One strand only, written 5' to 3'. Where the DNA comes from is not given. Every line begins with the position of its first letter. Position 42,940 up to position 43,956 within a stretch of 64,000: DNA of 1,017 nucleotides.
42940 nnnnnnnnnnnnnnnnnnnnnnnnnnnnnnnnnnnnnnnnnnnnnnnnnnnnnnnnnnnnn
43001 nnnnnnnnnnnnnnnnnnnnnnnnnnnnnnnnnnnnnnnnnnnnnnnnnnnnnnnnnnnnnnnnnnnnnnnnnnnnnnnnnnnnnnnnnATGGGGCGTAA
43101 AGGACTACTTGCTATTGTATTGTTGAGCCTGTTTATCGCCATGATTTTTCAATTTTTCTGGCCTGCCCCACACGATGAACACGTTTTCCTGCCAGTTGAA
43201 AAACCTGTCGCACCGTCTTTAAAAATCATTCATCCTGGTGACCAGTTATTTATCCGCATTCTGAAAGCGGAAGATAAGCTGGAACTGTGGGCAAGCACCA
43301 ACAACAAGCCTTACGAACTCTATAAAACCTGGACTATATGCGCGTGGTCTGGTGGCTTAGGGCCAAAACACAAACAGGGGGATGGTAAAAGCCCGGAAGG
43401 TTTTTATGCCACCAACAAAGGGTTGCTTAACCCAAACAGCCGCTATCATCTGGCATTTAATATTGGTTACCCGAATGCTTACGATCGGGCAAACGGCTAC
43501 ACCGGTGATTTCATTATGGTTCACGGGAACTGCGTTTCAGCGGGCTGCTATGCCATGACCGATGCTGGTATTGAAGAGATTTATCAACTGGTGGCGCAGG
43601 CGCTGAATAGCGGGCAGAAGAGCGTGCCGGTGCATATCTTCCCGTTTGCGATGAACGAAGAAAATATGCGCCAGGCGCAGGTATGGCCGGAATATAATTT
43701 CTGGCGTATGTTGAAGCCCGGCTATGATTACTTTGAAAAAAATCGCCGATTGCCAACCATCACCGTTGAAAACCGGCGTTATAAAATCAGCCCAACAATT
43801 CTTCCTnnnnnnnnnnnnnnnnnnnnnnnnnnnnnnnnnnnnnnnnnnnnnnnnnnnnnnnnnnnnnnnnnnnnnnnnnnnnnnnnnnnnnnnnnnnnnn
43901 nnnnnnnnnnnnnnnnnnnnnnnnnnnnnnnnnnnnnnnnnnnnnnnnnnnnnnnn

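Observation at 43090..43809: Extra L,D-transpeptidase-fold (YafK/DpaA-like) paralog at a non-canonical locus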

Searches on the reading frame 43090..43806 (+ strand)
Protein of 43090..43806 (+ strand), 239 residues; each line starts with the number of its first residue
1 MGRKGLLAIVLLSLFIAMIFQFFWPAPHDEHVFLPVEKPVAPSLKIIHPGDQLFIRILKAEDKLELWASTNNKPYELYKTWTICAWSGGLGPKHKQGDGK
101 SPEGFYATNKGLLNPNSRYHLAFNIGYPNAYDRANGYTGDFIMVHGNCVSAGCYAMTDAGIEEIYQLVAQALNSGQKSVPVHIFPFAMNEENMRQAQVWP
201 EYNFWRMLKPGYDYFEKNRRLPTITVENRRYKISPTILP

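Call 5: search_protein_families(proteins=[window:43090-43806:+], library=ncbifam, max_evalue=0.01)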
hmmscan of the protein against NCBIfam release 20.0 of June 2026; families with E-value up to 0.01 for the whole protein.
window:43090-43806:+ (239 aa): 1 family
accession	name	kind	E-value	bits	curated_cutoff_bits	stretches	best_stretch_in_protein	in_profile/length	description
NF040599.1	LdtF_DpaA_YafK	equivalog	2.9e-75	252.5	365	1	14-234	6-223/242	peptidoglycan meso-diaminopimelic acid protein amidase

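Call 6: search_solved_structures(query=window:43090-43806:+, max_evalue=0.01, show_alignments=3)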
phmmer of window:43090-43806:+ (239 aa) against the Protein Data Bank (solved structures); distinct sequences matched with E-value up to 0.01: 5.
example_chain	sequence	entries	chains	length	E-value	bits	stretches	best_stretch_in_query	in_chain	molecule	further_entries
8ikr_A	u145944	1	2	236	8.9e-65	221.6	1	39-235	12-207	YkuD domain-containing protein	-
6xj6_A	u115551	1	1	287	3.6e-06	29.6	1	87-149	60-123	Pgp2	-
6xj7_A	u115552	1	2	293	3.7e-06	29.6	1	87-149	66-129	Pgp2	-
7o21_A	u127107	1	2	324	0.00014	24.3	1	82-147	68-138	Uncharacterized conserved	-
4xzz_A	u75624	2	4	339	0.00087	21.8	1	58-150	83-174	Conserved hypothetical secreted protein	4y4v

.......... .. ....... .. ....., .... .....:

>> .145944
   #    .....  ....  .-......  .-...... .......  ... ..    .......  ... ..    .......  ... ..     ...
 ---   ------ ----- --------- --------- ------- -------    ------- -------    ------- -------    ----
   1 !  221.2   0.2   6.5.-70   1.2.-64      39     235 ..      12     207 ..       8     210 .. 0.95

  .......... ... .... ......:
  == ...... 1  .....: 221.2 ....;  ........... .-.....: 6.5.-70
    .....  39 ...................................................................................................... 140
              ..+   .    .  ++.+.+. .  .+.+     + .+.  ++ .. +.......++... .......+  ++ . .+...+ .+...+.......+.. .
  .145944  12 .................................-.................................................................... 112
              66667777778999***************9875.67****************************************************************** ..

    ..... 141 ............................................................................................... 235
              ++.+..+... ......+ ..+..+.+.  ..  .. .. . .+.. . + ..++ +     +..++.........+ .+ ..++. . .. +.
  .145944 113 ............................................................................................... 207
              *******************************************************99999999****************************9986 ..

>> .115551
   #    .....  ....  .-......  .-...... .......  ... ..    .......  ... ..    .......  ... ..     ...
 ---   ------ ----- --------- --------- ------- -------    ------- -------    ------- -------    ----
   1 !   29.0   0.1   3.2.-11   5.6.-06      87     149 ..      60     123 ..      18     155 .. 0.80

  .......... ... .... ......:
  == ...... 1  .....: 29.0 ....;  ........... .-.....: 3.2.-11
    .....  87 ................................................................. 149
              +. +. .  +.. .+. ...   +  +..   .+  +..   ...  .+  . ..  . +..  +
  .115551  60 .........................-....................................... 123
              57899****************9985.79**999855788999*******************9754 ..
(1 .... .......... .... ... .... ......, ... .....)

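Call 8: profile_search(protein=window:43090-43806:+)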
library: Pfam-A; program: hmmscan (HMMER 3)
A. the first sequence (239 residues): domains with independent E <= 10: 1; with E <= 0.001: 1
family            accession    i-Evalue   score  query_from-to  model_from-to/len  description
YkuD              PF03734.19    2.8e-06    28.4      89-169        32-139/146  L,D-transpeptidase catalytic domain

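Call 13: find_homologous_proteins(query=window:43090-43806:+, max_evalue=1e-20)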
Query window:43090-43806:+ (239 aa): 6115 proteins with E <= 1e-20 among 6256 candidates; the best 120 are listed.
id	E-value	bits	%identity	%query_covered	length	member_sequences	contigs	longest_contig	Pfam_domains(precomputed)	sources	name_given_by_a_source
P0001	1.3e-153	527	93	100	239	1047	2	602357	PF03734.20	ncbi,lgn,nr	ncbi:murein L,D-transpeptidase [Salmonella enterica]|nr:murein L,D-transpeptidase [Salmonella enteri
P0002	2.7e-152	523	93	98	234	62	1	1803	PF03734.20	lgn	-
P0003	3.0e-128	444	81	98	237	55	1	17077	PF03734.20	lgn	-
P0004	2.9e-123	428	77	98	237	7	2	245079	PF03734.20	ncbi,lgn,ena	-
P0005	8.6e-123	427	76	98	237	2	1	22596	PF03734.20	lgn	-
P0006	1.0e-108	380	98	69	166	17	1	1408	PF03734.20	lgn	-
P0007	2.4e-106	373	74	88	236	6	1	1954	PF03734.20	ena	-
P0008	2.2e-105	369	67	96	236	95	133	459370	PF03734.20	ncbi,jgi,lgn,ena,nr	ncbi:TPA: murein L,D-transpeptidase [Klebsiella oxytoca]|jgi:murein L,D-transpeptidase YafK|nr:murei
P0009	2.8e-93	330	83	70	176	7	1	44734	-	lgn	-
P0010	4.4e-93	329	64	91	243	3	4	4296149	PF03734.20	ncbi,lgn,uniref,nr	ncbi:hypothetical protein SOASR030_34470 [Leminorella grimontii]|uniref:L,D-TPase catalytic domain-c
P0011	4.5e-93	329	73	78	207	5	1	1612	PF03734.20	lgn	-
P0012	2.5e-92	327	71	81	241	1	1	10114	PF03734.20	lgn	-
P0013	3.9e-89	316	68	82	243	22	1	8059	PF03734.20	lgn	-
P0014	3.0e-88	313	67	79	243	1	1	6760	PF03734.20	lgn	-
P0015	7.3e-88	312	66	83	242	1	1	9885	PF03734.20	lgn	-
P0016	1.3e-87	311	66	83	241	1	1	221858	-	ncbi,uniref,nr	ncbi:L,D-transpeptidase family protein [Budvicia diplopodorum]|uniref:L,D-transpeptidase family prot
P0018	4.6e-84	300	63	83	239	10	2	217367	PF03734.20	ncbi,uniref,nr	ncbi:murein L,D-transpeptidase [Budviciaceae bacterium CWB-B4]|uniref:Murein L,D-transpeptidase n=1 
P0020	7.0e-83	296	60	89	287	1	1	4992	PF03734.20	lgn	-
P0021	1.1e-82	295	58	95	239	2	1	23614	PF03734.20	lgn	-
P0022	1.6e-79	285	59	86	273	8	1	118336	PF03734.20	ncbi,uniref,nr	ncbi:L,D-transpeptidase family protein [Snodgrassella gandavensis]|uniref:L,D-transpeptidase family 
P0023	3.4e-79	284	64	79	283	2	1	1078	PF03734.20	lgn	-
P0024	7.1e-79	283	55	95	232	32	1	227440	PF03734.20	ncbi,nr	ncbi:murein L,D-transpeptidase [Snodgrassella sp. ESL0323]|nr:murein L,D-transpeptidase [Snodgrassel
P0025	1.3e-78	282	63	77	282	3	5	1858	PF03734.20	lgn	-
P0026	2.1e-78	281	59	86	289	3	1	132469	PF03734.20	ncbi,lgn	-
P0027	2.9e-78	281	63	77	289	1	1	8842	PF03734.20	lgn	-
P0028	4.7e-78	280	59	87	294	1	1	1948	PF03734.20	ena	-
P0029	5.3e-78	280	63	77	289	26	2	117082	PF03734.20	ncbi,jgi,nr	ncbi:hypothetical protein BGI35_09280 [Snodgrassella communis]|jgi:murein L,D-transpeptidase YafK|nr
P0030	5.6e-78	280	54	96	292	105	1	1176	PF03734.20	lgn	-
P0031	6.6e-78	279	63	77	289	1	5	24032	PF03734.20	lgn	-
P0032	1.4e-77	278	64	77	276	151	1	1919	PF03734.20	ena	-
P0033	1.4e-77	278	62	79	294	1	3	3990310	PF03734.20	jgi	jgi:hypothetical protein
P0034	1.6e-77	278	62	77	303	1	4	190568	PF03734.20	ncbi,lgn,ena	-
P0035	2.5e-77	278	59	87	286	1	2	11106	PF03734.20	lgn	-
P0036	4.8e-77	277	54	95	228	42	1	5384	PF03734.20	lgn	-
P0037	9.1e-77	276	53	97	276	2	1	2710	PF03734.20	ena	-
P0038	3.0e-76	274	58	88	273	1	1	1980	PF03734.20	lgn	-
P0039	2.7e-75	271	61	79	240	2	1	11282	PF03734.20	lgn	-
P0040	2.7e-74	268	60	80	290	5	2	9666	PF03734.20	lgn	-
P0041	2.4e-72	261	59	80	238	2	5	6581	PF03734.20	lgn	-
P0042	4.0e-72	260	50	97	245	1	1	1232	PF03734.20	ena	-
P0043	1.2e-71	259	51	97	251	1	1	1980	PF03734.20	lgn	-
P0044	1.3e-71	259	57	83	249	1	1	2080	PF03734.20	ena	-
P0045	3.5e-71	257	58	80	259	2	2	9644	PF03734.20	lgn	-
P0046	3.9e-71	257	58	83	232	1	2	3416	PF03734.20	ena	-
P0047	4.2e-71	257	56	85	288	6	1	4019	PF03734.20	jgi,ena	jgi:murein L,D-transpeptidase YafK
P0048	6.0e-71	257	56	85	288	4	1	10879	PF03734.20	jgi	jgi:murein L,D-transpeptidase YafK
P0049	7.3e-71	256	58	80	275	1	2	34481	PF03734.20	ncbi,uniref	ncbi:L,D-transpeptidase family protein [Fusobacterium sp. PH5-44]|uniref:L,D-transpeptidase family p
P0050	1.3e-70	256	53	97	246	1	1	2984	PF03734.20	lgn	-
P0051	1.6e-70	255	59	78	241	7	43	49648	PF03734.20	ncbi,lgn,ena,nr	ncbi:MAG: murein L,D-transpeptidase [Sebaldella sp.]|nr:murein L,D-transpeptidase [Sebaldella sp.]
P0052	2.0e-70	255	57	79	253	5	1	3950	PF03734.20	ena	-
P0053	7.1e-70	253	50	97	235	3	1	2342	PF03734.20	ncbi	-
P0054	1.1e-69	253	55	83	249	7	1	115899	PF03734.20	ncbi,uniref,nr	ncbi:murein L,D-transpeptidase family protein [Sebaldella sp. S0638]|uniref:L,D-transpeptidase famil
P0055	1.3e-69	252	55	84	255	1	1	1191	PF03734.20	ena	-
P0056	1.7e-69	252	57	79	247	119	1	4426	PF03734.20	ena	-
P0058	3.0e-69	251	56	83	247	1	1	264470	PF03734.20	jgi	jgi:murein L,D-transpeptidase YafK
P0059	3.7e-69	251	60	79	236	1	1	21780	PF03734.20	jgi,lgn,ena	-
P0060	4.5e-69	251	51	95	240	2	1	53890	PF03734.20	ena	-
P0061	6.5e-69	250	47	98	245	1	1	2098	PF03734.20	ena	-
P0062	8.2e-69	250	56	85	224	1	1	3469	PF03734.20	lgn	-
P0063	8.9e-69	250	51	97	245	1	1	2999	PF03734.20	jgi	jgi:murein L,D-transpeptidase YafK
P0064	9.7e-69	249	53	88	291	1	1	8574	PF03734.20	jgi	-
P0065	1.0e-68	249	57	79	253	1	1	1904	PF03734.20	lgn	-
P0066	1.3e-68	249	49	95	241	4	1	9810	PF03734.20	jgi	jgi:murein L,D-transpeptidase YafK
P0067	1.6e-68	249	60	78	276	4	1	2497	PF03734.20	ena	-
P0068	2.1e-68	248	55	86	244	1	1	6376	PF03734.20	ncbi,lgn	-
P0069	2.2e-68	248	52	97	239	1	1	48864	PF03734.20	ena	-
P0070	2.2e-68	248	54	87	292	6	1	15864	PF03734.20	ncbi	-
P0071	2.8e-68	248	60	76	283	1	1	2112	PF03734.20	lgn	-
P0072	3.9e-68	247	59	77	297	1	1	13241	PF03734.20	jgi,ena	-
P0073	5.4e-68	247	58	78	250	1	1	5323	PF03734.20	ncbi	ncbi:MAG: L,D-transpeptidase family protein [Hyphomicrobiales bacterium]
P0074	6.0e-68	247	57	77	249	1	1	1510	PF03734.20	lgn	-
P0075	6.8e-68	247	49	97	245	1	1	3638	PF03734.20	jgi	jgi:murein L,D-transpeptidase YafK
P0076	1.5e-67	246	54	85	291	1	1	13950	PF03734.20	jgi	-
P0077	1.5e-67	246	58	76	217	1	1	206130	PF03734.20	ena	-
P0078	1.5e-67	246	57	77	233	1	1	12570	PF03734.20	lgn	-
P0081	1.9e-67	245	56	79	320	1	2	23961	PF03734.20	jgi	jgi:murein L,D-transpeptidase YafK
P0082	2.2e-67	245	56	82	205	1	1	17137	PF03734.20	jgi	-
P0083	2.4e-67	245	57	79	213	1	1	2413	PF03734.20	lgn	-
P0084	2.5e-67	245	61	77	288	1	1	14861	PF03734.20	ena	-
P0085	2.8e-67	245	59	78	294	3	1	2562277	PF03734.20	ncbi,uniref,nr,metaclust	ncbi:L,D-transpeptidase family protein [Sulfurovum sp. NBC37-1]|uniref:L,D-transpeptidase family pro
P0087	3.3e-67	244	50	93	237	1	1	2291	PF03734.20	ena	-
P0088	3.6e-67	244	55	85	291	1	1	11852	PF03734.20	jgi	-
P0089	5.7e-67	244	57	76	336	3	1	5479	PF03734.20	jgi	jgi:murein L,D-transpeptidase YafK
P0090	5.8e-67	244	59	78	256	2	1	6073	PF03734.20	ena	-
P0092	6.1e-67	244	53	88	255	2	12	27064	PF03734.20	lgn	-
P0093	6.1e-67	244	59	78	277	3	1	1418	PF03734.20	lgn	-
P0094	6.2e-67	243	50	92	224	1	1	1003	PF03734.20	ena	-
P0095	6.4e-67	243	57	77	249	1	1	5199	PF03734.20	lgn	-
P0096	7.1e-67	243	56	77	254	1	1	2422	PF03734.20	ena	-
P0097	7.6e-67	243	55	79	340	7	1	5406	PF03734.20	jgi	-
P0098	1.0e-66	243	57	80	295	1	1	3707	PF03734.20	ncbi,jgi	-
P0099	1.0e-66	243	57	77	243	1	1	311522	PF03734.20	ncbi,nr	ncbi:MAG: murein L,D-transpeptidase [Rhodanobacteraceae bacterium]|nr:murein L,D-transpeptidase [Rho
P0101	1.1e-66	243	55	86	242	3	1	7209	PF03734.20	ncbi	ncbi:MAG: L,D-transpeptidase family protein [Alphaproteobacteria bacterium]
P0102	1.1e-66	243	60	77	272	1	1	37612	PF03734.20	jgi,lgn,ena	-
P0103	1.1e-66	243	56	87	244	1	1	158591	PF03734.20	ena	-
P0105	1.1e-66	243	57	82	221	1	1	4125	PF03734.20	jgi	-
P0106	1.2e-66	243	55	84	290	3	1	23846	PF03734.20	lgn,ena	-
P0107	1.2e-66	243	57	82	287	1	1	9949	PF03734.20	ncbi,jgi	-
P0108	1.4e-66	242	55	82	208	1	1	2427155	PF03734.20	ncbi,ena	-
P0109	1.4e-66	242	60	79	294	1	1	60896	PF03734.20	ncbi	-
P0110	1.6e-66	242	57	81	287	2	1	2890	PF03734.20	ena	-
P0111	1.7e-66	242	59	82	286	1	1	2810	PF03734.20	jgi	-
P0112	1.7e-66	242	58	78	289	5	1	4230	PF03734.20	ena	-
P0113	1.7e-66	242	51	97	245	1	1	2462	PF03734.20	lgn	-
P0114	2.1e-66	242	49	96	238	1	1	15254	PF03734.20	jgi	-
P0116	2.5e-66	242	53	90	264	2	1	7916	PF03734.20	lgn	-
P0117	2.6e-66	241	47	95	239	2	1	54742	PF03734.20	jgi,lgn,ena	-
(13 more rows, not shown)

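Call 16: find_encoding_contigs(protein=P0001, flank=5000, max_places=4)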
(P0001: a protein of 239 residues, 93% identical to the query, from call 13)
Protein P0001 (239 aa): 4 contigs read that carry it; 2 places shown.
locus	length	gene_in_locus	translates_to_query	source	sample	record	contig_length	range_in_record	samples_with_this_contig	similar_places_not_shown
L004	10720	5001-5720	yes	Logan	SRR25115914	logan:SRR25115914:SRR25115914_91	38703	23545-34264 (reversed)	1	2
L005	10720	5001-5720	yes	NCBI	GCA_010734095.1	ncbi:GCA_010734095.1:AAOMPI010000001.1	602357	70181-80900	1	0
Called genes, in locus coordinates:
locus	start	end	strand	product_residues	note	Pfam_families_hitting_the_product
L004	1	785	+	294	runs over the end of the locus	PF13371:TPR_9 (faint), PF13424:TPR_12 (faint), PF07719:TPR_2 (faint), PF13181:TPR_8 (faint), PF13414:TPR_11 (faint), PF13428:TPR_14 (faint), PF13432:TPR_16 (weak), PF00515:TPR_1 (weak), +1 more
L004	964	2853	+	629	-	PF00270:DEAD, PF04851:ResIII (weak), PF00271:Helicase_C, PF25399:DeaD_dimer, PF03880:DbpA, PF12343:DeaD_C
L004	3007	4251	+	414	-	PF03222:Trp_Tyr_perm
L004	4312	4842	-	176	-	-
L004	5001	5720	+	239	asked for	PF03734:YkuD (weak)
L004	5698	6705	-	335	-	PF00296:Bac_luciferase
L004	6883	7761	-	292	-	PF01136:Peptidase_U32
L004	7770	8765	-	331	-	PF01136:Peptidase_U32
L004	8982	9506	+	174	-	PF02036:SCP2, PF14864:Alkyl_sulf_C (weak)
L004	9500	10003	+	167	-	PF00583:Acetyltransf_1, PF13527:Acetyltransf_9, PF13508:Acetyltransf_7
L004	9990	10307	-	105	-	PF01541:GIY-YIG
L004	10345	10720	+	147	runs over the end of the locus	-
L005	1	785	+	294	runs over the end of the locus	PF13371:TPR_9 (faint), PF13424:TPR_12 (faint), PF07719:TPR_2 (faint), PF13181:TPR_8 (faint), PF13414:TPR_11 (faint), PF13428:TPR_14 (faint), PF13432:TPR_16 (weak), PF00515:TPR_1 (weak), +1 more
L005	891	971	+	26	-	PF28071:YrbN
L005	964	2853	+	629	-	PF00270:DEAD, PF04851:ResIII (weak), PF00271:Helicase_C, PF25399:DeaD_dimer, PF03880:DbpA, PF12343:DeaD_C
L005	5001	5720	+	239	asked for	PF03734:YkuD (weak)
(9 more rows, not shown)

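Call 23: find_related_loci(query=window:43090-43806:+, collection=genome_contigs, flank=4000)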
Query window:43090-43806:+ (239 aa) in genome_contigs; peptide patterns used: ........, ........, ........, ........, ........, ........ (x = any residue, [..] = any of these).
13 stretches matched a pattern; 3 encode a relative of the query (tblastn E <= 1e-3); 3 distinct loci.
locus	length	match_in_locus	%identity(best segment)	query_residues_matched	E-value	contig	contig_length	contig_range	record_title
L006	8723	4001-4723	76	1-238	1e-125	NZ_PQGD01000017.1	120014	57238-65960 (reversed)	Superficieibacter electus strain BP-1 NODE_17_length_120014_cov_40.5509, whole genome shotgun sequence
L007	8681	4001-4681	48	50-234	3e-65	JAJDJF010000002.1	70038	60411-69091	Desulfovibrio sp. OttesenSCG-928-C06 AH-928-C06_NODE_2, whole genome shotgun sequence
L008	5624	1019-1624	50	34-235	2e-62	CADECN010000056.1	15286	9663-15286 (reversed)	MAG: uncultured Hyphomicrobium sp. isolate Hyphomicrobium sp. RBC081 genome assembly, contig: MAG081_56, whole genome sh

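Call 25: list_cluster_members(proteins=[window:43090-43806:+, P0001, window:42402-42929:-])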
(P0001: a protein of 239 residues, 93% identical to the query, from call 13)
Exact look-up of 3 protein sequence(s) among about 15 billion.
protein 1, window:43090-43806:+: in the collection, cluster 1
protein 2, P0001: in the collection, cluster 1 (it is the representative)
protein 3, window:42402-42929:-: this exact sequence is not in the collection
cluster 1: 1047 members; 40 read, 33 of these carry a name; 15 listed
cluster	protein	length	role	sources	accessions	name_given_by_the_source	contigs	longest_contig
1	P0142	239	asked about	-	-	murein L,D-transpeptidase [Escherichia coli] | Murein L,D-transpeptidase n=3 Tax=Escherichia coli TaxID=562 RepID=A0A0X5A6K3_ECOLX | murein L,D-transpeptidase family protein [Escherichia coli]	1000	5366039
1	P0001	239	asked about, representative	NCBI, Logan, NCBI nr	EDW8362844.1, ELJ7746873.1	murein L,D-transpeptidase [Salmonella enterica] | murein L,D-transpeptidase [Salmonella enterica subsp. enterica serovar Typhimurium var. ...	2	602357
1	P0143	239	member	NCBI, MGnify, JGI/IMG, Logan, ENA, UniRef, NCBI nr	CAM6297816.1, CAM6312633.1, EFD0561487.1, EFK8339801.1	murein L,D-transpeptidase family protein [Escherichia coli] | FL=1 | L,D-transpeptidase family protein n=1 Tax=Enterobacteriaceae TaxID=543 RepID=UPI0005A80DEE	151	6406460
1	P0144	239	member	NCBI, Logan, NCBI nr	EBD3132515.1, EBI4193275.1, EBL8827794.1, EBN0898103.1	hypothetical protein DNE37_10955 [Salmonella enterica] | murein L,D-transpeptidase [Salmonella enterica]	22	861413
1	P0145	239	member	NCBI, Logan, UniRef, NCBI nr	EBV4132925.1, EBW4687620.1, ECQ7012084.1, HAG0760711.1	TPA: murein L,D-transpeptidase [Salmonella enterica] | Murein L,D-transpeptidase n=1 Tax=Salmonella enterica TaxID=28901 RepID=A0A757T4Z1_SALER | hypothetical protein [Salmonella enterica subsp. enterica serovar Typhimurium]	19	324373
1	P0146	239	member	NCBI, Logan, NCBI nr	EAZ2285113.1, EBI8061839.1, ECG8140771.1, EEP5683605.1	murein L,D-transpeptidase [Salmonella enterica]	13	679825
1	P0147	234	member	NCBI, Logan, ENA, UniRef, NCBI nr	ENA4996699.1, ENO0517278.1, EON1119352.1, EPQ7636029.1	murein L,D-transpeptidase [Escherichia albertii] | L,D-transpeptidase family protein n=1 Tax=Escherichia albertii TaxID=208962 ... | murein L,D-transpeptidase family protein [Escherichia albertii]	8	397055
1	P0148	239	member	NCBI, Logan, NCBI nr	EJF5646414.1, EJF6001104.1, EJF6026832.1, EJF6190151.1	murein L,D-transpeptidase [Salmonella enterica]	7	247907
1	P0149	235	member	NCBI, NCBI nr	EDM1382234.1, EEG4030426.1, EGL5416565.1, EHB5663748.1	murein L,D-transpeptidase, partial [Salmonella enterica] | hypothetical protein [Salmonella enterica subsp. enterica serovar Typhimurium]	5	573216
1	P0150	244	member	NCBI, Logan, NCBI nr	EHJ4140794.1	murein L,D-transpeptidase [Escherichia fergusonii]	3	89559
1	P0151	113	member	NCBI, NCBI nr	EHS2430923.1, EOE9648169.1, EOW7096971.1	hypothetical protein ACOZ7U_003883, partial [Salmonella enterica subsp. enterica serovar ... | hypothetical protein [Salmonella enterica subsp. enterica serovar Kentucky]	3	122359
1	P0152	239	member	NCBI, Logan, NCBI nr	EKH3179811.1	murein L,D-transpeptidase [Salmonella enterica]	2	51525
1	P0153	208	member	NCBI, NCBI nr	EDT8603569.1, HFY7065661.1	murein L,D-transpeptidase, partial [Salmonella enterica subsp. enterica] | murein L,D-transpeptidase [Salmonella enterica subsp. enterica]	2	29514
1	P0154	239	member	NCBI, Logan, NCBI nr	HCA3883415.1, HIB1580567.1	TPA: murein L,D-transpeptidase [Salmonella enterica] | murein L,D-transpeptidase [Salmonella enterica]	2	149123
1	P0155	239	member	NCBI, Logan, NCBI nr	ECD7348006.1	murein L,D-transpeptidase [Salmonella enterica subsp. enterica serovar Typhimurium]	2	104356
